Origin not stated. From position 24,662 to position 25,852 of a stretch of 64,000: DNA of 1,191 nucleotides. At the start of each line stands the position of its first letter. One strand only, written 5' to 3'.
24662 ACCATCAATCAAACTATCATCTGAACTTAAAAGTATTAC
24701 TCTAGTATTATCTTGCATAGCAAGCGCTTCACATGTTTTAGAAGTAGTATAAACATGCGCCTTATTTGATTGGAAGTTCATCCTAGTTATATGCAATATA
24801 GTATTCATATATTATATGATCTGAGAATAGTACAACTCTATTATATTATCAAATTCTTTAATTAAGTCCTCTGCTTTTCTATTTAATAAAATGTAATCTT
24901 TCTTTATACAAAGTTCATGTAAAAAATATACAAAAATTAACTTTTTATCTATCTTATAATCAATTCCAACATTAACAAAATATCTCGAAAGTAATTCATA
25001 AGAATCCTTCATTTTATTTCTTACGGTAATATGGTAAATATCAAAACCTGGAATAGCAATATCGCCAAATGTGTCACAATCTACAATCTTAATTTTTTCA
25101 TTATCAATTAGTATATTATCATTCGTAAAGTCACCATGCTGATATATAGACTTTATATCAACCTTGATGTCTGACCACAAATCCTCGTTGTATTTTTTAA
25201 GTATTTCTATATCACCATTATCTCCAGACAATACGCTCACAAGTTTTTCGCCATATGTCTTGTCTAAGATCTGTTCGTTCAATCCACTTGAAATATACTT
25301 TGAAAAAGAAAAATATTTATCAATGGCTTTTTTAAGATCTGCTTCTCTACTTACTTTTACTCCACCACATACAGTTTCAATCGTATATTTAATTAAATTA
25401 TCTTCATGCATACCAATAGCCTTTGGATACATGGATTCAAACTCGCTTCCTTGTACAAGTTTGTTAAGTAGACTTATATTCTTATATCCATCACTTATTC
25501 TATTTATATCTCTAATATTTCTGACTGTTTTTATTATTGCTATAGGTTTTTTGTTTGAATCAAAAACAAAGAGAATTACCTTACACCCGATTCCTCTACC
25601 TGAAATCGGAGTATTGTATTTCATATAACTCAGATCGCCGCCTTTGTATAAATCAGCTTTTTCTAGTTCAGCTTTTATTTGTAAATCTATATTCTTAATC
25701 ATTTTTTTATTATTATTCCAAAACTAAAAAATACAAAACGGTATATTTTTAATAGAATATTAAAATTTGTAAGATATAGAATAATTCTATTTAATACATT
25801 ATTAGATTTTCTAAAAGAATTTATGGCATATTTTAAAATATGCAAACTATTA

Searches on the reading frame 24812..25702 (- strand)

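Call 37: search_protein_families(library=pfam, proteins=[window:24812-25702:-], max_evalue=0.00001)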
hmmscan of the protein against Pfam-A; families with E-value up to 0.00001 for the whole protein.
window:24812-25702:- (296 aa): 0 families

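Call 54: search_protein_families(library=pfam, proteins=[window:24812-25702:-], max_evalue=0.1)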
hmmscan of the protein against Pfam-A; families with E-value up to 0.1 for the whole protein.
window:24812-25702:- (296 aa): 1 family
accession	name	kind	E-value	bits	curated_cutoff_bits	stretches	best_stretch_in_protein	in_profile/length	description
PF01636.29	APH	-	0.00086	19.6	23.2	1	164-225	145-209/239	Phosphotransferase enzyme family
